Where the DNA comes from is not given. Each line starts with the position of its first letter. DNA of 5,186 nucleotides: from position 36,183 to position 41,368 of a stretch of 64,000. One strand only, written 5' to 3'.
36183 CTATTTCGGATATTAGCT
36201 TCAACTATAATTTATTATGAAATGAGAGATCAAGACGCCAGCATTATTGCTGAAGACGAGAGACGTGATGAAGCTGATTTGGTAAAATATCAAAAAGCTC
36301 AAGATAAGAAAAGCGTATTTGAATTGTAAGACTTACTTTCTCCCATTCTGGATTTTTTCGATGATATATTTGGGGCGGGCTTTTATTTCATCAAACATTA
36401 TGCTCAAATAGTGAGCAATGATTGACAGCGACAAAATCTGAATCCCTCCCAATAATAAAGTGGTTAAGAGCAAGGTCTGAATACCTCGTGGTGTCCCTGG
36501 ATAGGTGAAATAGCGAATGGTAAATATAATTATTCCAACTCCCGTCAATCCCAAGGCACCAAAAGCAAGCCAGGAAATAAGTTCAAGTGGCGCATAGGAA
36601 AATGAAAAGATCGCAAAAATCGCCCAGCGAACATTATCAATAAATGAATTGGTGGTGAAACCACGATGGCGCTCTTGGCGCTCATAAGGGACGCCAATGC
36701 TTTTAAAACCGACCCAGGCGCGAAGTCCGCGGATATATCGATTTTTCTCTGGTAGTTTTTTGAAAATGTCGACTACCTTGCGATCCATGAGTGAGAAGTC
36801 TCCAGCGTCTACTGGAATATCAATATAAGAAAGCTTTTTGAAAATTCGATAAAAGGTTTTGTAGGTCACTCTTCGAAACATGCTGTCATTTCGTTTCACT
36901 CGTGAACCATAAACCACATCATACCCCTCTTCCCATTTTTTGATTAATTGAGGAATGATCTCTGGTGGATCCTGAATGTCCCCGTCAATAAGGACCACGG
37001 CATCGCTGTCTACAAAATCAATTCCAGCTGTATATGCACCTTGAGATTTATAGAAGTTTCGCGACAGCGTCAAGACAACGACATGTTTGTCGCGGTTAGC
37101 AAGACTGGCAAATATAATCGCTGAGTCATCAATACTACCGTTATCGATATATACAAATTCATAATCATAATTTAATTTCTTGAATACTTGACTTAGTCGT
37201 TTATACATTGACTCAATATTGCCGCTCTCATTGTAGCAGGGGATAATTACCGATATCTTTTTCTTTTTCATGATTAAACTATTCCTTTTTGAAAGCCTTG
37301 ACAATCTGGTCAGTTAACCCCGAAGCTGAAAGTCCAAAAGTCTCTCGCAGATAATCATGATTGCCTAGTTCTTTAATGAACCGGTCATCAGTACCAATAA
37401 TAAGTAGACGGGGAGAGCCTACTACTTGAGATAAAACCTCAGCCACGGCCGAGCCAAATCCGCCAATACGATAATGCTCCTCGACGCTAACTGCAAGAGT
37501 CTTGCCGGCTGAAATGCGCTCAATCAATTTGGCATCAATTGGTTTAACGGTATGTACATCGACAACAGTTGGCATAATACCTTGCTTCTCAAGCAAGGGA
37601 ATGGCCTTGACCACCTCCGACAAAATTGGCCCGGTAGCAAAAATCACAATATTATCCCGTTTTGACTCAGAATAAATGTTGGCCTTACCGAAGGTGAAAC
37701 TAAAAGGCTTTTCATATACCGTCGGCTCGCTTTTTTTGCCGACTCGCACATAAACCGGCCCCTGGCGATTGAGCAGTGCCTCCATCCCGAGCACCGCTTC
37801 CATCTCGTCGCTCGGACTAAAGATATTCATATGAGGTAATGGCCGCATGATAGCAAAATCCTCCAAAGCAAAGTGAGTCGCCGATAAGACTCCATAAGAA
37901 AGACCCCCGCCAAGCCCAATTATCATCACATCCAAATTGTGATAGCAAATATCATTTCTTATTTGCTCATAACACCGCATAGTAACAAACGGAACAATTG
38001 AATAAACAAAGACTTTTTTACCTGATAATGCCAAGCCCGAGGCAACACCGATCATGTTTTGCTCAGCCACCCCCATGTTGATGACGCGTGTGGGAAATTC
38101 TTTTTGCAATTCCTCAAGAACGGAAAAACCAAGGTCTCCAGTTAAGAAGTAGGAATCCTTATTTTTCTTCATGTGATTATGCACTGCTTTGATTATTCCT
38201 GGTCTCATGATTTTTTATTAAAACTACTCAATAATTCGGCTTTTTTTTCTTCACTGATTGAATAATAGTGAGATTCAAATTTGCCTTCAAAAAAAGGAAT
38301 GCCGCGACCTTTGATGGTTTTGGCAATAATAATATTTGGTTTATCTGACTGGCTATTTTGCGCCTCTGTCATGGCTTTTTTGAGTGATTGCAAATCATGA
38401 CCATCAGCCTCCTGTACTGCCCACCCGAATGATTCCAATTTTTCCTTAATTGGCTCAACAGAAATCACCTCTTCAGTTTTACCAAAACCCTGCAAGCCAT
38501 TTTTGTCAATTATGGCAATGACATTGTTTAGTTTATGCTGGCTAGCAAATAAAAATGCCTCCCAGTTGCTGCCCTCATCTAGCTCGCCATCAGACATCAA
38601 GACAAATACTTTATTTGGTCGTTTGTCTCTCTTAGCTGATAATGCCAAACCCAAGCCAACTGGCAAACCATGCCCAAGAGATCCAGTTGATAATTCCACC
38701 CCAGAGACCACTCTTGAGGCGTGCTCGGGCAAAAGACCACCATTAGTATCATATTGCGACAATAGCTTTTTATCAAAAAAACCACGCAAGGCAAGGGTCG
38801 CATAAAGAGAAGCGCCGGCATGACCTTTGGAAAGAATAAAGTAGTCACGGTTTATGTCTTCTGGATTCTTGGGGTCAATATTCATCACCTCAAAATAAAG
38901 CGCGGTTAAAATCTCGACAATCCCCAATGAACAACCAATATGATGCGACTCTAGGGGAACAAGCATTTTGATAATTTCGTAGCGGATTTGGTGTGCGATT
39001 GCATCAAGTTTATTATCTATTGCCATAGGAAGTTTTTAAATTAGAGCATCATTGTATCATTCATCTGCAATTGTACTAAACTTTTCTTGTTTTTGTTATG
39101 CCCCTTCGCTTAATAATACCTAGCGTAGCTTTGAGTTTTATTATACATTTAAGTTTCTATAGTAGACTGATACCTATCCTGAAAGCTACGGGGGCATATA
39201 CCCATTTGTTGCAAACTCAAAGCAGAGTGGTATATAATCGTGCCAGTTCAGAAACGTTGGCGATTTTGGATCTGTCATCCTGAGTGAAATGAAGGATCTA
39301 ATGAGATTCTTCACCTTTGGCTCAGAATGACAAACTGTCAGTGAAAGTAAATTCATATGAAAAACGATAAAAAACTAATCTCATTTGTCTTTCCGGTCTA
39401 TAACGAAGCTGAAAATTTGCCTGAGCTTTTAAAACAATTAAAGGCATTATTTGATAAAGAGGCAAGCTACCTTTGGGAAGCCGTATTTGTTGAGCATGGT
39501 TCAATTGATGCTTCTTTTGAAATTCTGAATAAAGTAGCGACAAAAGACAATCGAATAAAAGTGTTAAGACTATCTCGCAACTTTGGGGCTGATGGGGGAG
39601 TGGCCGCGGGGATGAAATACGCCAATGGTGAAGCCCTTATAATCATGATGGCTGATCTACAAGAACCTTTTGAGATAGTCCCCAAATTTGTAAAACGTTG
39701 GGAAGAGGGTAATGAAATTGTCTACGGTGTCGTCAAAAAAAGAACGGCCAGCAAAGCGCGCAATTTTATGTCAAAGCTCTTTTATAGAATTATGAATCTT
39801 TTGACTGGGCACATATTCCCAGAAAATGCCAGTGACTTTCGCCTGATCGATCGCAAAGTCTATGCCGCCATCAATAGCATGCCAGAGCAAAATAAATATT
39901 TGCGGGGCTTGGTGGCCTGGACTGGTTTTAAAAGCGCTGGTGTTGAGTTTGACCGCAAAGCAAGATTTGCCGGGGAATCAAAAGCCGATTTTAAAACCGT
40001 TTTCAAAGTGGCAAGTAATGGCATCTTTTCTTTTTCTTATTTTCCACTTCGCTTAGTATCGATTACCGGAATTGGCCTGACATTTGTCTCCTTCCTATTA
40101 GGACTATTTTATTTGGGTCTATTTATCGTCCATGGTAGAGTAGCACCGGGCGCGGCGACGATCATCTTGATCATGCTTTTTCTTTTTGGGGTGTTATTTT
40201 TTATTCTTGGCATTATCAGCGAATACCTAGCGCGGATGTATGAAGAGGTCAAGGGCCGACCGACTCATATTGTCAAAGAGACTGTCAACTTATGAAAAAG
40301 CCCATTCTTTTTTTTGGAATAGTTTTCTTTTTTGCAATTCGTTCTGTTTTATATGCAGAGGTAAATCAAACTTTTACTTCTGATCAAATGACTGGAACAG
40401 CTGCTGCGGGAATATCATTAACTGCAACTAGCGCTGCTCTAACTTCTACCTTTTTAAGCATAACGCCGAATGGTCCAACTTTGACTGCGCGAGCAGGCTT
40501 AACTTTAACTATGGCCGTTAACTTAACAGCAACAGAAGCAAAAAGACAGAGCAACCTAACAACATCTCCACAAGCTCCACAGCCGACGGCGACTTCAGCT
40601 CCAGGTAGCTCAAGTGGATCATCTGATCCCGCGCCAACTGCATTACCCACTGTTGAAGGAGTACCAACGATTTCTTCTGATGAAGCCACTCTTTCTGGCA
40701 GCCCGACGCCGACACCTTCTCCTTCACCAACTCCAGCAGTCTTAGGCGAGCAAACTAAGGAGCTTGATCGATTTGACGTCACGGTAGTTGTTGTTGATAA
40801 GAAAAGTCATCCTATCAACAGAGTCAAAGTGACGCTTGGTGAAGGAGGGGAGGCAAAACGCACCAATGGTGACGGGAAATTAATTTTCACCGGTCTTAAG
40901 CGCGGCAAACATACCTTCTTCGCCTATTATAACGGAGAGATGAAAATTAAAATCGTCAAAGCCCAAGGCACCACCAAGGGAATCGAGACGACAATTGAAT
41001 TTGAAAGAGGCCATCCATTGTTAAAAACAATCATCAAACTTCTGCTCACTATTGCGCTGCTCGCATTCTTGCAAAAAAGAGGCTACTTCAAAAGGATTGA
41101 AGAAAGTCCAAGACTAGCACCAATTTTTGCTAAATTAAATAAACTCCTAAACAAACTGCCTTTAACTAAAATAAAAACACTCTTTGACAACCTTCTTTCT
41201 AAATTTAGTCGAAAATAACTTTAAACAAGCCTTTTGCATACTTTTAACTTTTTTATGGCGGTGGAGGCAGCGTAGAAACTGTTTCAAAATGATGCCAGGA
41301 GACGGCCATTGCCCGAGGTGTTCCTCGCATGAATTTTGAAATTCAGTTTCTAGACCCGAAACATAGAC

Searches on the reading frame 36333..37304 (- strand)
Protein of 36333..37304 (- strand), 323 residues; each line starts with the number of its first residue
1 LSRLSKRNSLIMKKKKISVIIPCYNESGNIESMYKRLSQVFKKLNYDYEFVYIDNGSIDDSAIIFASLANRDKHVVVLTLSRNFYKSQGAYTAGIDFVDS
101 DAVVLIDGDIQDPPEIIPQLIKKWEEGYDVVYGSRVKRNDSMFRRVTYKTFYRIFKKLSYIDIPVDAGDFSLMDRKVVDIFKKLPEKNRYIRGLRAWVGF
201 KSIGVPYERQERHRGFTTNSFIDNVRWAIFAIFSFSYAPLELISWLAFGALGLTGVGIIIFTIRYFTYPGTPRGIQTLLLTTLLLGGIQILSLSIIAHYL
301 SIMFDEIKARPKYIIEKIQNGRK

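Call 19: search_protein_families(library=pfam, proteins=[window:36333-37304:-], max_evalue=0.001)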
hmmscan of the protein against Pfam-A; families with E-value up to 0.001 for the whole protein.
window:36333-37304:- (323 aa): 2 families
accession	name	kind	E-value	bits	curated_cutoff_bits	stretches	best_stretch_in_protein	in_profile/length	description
PF00535.33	Glycos_transf_2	-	6.8e-28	98.1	23.3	1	18-178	1-164/168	Glycosyl transferase family 2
PF13641.12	Glyco_tranf_2_3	-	1.7e-05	25.4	27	1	17-184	3-177/230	Glycosyltransferase like family 2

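Call 48: search_solved_structures(query=window:36333-37304:-, max_evalue=0.00001)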
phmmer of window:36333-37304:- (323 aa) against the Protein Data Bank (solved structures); distinct sequences matched with E-value up to 0.00001: 7.
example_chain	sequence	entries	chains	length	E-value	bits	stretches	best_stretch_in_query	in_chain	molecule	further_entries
5ekp_C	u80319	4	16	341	4.9e-68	233.1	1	16-317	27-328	Uncharacterized glycosyltransferase sll0501 | Glycosyltransferase sll0501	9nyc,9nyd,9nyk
9nye_A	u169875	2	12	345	5.1e-68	233.1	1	16-317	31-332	Glycosyltransferase sll0501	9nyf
5eke_A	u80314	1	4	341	1.4e-67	231.6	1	16-317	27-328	Uncharacterized glycosyltransferase sll0501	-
9hwj_A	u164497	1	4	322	4.6e-40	141.2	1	14-318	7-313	Undecaprenyl-phosphate 4-deoxy-4-formamido-L-arabinose transferase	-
9bhc_C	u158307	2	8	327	1.3e-37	133.2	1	15-318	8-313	Undecaprenyl-phosphate 4-deoxy-4-formamido-L-arabinose transferase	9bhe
8vxh_A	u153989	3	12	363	1.7e-37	132.8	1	15-318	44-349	Undecaprenyl-phosphate 4-deoxy-4-formamido-L-arabinose transferase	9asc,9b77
5mlz_A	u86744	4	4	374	1.3e-15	60.9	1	9-141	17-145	Dolichol monophosphate mannose synthase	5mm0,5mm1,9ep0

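Call 73: search_protein_families(library=ncbifam, proteins=[window:36333-37304:-], max_evalue=0.00001)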
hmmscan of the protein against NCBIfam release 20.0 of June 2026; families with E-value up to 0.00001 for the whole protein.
window:36333-37304:- (323 aa): 9 families
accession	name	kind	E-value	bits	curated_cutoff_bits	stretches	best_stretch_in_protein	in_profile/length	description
NF047588.1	GlcsyltransPgfSStrep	equivalog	1.2e-68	231.6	500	1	16-317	2-304/308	glycosyltransferase PgfS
NF007986.1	PRK10714.1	equivalog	1.4e-44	152.4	529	1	13-319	4-312/316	undecaprenyl-phosphate 4-deoxy-4-formamido-L-arabinose transferase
TIGR03937.1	PgaC_IcaA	equivalog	3.3e-14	52.7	422.3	1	11-125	41-151/407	poly-beta-1,6-N-acetyl-D-glucosamine synthase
NF050050.1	ProtGlycPglI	equivalog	7.2e-08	32.1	500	1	15-142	2-126/306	GalNAc(5)-diNAcBac-PP-undecaprenol beta-1,3-glucosyltransferase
TIGR04182.1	glyco_TIGR04182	equivalog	2.3e-07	30.5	325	1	17-140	2-114/293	S-layer glycoprotein N-glycosyltransferase AglJ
NF007482.0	PRK10073.1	equivalog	2.5e-06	26.7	423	1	13-122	4-108/334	glycosyltransferase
NF041875.1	EPS_EpsD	equivalog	2.6e-06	27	370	1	17-152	1-132/325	exopolysaccharide biosynthesis glycosyltransferase EpsD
NF047683.1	TeichurnBiosyTuaG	equivalog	7.1e-06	25.8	400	1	12-109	3-96/252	teichuronic acid biosynthesis protein TuaG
NF010496.0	PRK13915.1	equivalog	9e-06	25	262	0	13-121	29-139/307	glucosyl-3-phosphoglycerate synthase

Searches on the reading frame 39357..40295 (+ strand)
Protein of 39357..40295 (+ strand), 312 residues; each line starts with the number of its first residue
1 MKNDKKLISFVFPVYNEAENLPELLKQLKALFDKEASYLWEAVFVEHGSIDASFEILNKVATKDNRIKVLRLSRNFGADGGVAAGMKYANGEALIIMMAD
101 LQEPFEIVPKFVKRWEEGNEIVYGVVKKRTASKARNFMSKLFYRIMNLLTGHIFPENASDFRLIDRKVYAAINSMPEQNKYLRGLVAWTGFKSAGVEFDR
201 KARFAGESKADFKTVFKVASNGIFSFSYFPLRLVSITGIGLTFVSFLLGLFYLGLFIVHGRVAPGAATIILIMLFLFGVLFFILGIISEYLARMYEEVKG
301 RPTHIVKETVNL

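Call 19: search_protein_families(library=pfam, proteins=[window:39357-40295:+], max_evalue=0.001)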
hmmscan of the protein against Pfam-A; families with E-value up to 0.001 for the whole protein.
window:39357-40295:+ (312 aa): 1 family
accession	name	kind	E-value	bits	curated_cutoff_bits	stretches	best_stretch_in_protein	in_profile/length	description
PF00535.33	Glycos_transf_2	-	3.2e-24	86.2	23.3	1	9-169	1-164/168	Glycosyl transferase family 2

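Call 49: search_solved_structures(query=window:39357-40295:+, max_evalue=0.00001)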
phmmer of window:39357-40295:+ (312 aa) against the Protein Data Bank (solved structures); distinct sequences matched with E-value up to 0.00001: 7.
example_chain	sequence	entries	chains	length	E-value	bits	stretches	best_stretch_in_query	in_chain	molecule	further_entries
5eke_A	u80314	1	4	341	1.7e-65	224.7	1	8-308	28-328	Uncharacterized glycosyltransferase sll0501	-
5ekp_C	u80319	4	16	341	2.5e-65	224.2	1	8-308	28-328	Uncharacterized glycosyltransferase sll0501 | Glycosyltransferase sll0501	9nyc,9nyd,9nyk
9nye_A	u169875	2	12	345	2.6e-65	224.1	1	8-308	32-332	Glycosyltransferase sll0501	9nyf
9bhc_C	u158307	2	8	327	2.6e-35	125.6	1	6-309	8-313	Undecaprenyl-phosphate 4-deoxy-4-formamido-L-arabinose transferase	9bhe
8vxh_A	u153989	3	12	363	3.7e-35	125.1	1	6-309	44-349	Undecaprenyl-phosphate 4-deoxy-4-formamido-L-arabinose transferase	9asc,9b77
9hwj_A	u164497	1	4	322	1.6e-33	119.8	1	6-310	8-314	Undecaprenyl-phosphate 4-deoxy-4-formamido-L-arabinose transferase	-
5mlz_A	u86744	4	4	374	1e-15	61.3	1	8-260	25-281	Dolichol monophosphate mannose synthase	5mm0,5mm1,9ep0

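Call 73: search_protein_families(library=ncbifam, proteins=[window:39357-40295:+], max_evalue=0.00001)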
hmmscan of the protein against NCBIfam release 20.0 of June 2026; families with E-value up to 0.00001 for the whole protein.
window:39357-40295:+ (312 aa): 7 families
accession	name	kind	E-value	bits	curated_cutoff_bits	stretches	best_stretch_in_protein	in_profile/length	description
NF047588.1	GlcsyltransPgfSStrep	equivalog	1.7e-67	227.9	500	1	8-309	3-305/308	glycosyltransferase PgfS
NF007986.1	PRK10714.1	equivalog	2.9e-42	144.8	529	1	6-310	6-312/316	undecaprenyl-phosphate 4-deoxy-4-formamido-L-arabinose transferase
TIGR03937.1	PgaC_IcaA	equivalog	2.3e-11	43.3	422.3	1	3-100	42-135/407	poly-beta-1,6-N-acetyl-D-glucosamine synthase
TIGR04283.1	glyco_like_mftF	equivalog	3.4e-09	36.6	182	1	8-148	1-127/221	TIGR04283 family arsenosugar biosynthesis glycosyltransferase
NF007482.0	PRK10073.1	equivalog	5.4e-08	32.2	423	1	1-100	1-95/334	glycosyltransferase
NF047683.1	TeichurnBiosyTuaG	equivalog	1.6e-07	31.3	400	1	1-97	1-93/252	teichuronic acid biosynthesis protein TuaG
NF041875.1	EPS_EpsD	equivalog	3.9e-07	29.8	370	1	8-129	1-119/325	exopolysaccharide biosynthesis glycosyltransferase EpsD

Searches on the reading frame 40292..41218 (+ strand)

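Call 19: search_protein_families(library=pfam, proteins=[window:40292-41218:+], max_evalue=0.001)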
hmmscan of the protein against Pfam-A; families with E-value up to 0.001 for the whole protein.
window:40292-41218:+ (308 aa): 0 families

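Call 52: search_protein_families(library=pfam, proteins=[window:40292-41218:+], max_evalue=0.01)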
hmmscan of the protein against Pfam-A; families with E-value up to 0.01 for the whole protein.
window:40292-41218:+ (308 aa): 2 families
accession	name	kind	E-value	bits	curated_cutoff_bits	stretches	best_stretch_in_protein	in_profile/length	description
PF13715.12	CarbopepD_reg_2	-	0.0044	17.5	32.2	1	167-222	5-63/88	CarboxypepD_reg-like domain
PF13620.12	CarboxypepD_reg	-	0.0058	17.4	32.3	1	163-215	2-58/82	Carboxypeptidase regulatory-like domain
